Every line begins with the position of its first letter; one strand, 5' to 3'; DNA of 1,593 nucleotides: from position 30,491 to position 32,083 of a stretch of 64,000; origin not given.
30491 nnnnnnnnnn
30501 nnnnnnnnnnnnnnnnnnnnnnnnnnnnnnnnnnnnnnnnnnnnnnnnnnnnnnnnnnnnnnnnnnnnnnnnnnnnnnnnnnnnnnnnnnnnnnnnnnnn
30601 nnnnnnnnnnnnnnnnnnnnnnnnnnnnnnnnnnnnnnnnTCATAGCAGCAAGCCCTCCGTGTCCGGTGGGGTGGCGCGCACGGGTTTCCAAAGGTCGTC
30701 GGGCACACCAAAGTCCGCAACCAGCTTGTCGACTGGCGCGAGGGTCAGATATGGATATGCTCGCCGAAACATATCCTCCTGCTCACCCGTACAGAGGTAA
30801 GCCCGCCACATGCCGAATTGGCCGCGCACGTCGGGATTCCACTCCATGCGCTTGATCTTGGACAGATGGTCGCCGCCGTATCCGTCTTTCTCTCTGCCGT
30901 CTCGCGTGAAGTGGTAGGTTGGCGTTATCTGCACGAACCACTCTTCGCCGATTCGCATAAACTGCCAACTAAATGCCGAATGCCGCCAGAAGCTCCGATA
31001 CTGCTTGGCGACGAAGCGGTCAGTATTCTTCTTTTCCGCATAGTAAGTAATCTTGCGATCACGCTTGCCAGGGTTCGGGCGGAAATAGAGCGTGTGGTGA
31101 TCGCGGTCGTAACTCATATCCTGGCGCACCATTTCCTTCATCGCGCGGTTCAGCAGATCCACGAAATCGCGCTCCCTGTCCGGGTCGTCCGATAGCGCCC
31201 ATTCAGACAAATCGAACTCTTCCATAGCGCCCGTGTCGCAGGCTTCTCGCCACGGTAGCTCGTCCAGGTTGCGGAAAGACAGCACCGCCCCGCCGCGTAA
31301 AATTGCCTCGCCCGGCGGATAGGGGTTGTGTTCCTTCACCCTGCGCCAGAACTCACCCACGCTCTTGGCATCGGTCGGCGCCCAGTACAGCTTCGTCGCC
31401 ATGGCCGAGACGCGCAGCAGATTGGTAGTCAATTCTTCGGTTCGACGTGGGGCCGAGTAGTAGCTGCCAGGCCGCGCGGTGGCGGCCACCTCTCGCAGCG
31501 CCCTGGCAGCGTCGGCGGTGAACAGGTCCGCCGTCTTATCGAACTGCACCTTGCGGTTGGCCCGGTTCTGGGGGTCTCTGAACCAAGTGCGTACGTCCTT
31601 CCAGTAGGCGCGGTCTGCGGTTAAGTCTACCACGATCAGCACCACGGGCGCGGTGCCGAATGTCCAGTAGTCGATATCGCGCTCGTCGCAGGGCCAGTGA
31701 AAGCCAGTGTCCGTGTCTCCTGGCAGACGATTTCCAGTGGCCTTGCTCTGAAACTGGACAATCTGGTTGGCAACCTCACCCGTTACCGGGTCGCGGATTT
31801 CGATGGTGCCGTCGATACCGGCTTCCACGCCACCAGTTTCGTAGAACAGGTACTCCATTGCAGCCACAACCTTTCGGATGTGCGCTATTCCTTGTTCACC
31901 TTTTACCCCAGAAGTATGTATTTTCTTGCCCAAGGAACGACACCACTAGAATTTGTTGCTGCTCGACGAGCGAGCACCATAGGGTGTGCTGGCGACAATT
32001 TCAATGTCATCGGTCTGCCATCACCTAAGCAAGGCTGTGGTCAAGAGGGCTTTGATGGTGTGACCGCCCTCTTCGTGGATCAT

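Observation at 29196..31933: Short pAgo + DREN-APAZ (SPARDA-type) module inserted between virD4 and the virB operon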

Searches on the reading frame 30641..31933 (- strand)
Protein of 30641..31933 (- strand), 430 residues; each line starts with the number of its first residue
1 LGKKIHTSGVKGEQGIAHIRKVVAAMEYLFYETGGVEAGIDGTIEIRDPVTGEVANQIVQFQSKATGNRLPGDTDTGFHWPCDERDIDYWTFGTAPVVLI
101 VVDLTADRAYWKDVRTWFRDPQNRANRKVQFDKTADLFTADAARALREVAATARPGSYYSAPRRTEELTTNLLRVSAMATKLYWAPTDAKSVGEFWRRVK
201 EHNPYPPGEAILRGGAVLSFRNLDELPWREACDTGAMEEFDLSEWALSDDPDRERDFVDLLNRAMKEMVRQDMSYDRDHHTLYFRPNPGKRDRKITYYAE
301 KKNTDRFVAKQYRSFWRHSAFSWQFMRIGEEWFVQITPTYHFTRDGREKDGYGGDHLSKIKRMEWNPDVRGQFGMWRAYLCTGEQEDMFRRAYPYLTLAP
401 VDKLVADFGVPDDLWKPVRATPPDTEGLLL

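Call 3: search_protein_families(library=pfam, proteins=[window:30641-31933:-], max_evalue=1)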
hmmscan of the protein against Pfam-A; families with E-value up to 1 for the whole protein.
window:30641-31933:- (430 aa): 2 families
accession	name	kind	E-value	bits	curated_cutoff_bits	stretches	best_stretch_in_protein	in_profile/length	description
PF14280.11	DUF4365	-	1.8e-23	83.6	24.3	1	13-149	2-138/139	Domain of unknown function (DUF4365)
PF07972.16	Flavodoxin_NdrI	-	0.18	12.4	27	1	295-344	1-50/120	NrdI Flavodoxin like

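Call 4: search_protein_families(library=padloc, proteins=[window:30641-31933:-], max_evalue=0.01)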
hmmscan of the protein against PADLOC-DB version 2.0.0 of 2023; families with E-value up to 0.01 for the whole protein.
window:30641-31933:- (430 aa): 8 families
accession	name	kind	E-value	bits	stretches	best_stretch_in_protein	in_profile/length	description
PDLC02398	Aga_REase-PNTD1-PNTD2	-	6.2e-146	484.8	1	1-422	1-418/429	Class I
PDLC02415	Aga_REase-PNTD1-PNTD2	-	3.4e-114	379.9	1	3-420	2-411/423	Class I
PDLC02402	Aga_SIR2-PNTD1-PNTD2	-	9.8e-30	101.3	1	145-389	562-812/876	Class I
PDLC02399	Aga_REase-PNTD1-PNTD2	-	7.6e-29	98.9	1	211-394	243-432/463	Class I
PDLC02418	Aga_SIR2-Kinase-PNTD1-PNTD2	-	2e-22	77.2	1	148-389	448-690/756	Class I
PDLC02417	Aga_REase_Archaea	-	4.2e-13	47.6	1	164-386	158-368/416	Class I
PDLC04278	PDC-M02A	-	1.3e-05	23.2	1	6-113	4-110/167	-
PDLC04297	PDC-M02A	-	7.6e-05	20.6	1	11-114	7-109/165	-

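Call 7: search_solved_structures(query=window:30641-31933:-, max_evalue=0.001, show_alignments=2)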
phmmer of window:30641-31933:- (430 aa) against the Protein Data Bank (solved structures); distinct sequences matched with E-value up to 0.001: 5.
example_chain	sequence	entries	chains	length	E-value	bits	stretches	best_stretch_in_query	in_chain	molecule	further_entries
9qbp_A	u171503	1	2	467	1.9e-46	161.7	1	3-381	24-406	DUF4365 domain-containing protein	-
9jsb_D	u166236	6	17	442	6.9e-44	153.3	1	1-418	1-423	DREN-APAZ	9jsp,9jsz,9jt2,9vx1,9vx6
9qbq_A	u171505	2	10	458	1.5e-42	148.9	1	1-416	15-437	DUF4365 domain-containing protein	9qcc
9qbl_A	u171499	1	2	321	4.1e-18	68.3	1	154-416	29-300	DUF4365 domain-containing protein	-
9om4_A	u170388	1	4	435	6.5e-17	64.4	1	209-384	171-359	HNH endonuclease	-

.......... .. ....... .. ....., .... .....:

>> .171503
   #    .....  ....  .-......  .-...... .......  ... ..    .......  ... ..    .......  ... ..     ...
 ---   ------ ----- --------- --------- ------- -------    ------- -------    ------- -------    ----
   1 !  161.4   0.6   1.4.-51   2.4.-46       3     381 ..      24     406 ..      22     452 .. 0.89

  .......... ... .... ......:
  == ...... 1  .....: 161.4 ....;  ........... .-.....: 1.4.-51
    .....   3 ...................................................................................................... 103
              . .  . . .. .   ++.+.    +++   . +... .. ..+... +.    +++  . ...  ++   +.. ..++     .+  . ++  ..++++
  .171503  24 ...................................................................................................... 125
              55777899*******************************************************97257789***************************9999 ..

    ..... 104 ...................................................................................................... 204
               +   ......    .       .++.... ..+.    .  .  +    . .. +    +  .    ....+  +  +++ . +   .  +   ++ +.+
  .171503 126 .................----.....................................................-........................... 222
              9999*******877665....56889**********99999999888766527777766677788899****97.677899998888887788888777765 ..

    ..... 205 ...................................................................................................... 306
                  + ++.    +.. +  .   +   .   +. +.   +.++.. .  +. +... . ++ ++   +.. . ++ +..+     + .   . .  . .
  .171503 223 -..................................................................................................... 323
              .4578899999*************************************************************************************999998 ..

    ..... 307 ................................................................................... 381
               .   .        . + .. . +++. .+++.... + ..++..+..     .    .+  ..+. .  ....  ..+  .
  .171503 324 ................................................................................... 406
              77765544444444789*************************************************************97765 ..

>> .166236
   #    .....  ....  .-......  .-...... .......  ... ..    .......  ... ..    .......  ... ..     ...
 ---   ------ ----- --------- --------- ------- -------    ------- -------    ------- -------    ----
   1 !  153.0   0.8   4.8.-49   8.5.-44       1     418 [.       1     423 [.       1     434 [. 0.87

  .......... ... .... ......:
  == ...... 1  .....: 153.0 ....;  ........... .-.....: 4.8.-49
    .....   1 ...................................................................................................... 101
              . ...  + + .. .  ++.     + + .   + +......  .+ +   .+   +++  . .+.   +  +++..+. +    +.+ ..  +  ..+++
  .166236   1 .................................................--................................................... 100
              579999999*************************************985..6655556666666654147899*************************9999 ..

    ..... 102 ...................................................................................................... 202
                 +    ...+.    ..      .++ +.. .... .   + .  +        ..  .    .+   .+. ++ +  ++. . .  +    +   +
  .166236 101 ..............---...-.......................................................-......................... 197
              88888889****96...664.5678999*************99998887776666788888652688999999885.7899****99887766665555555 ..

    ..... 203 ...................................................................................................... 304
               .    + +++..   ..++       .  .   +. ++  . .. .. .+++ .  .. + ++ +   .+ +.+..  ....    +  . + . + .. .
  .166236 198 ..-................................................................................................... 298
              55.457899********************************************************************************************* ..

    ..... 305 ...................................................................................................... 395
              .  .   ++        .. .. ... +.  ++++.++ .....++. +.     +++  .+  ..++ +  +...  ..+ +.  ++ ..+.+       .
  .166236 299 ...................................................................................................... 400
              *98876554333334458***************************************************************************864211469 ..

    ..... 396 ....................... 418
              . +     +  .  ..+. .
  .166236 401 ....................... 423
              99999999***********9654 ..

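Call 80: search_protein_families(library=ncbifam, proteins=[window:30641-31933:-], max_evalue=0.001)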
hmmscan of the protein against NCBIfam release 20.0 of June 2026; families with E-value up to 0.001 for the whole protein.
window:30641-31933:- (430 aa): 0 families
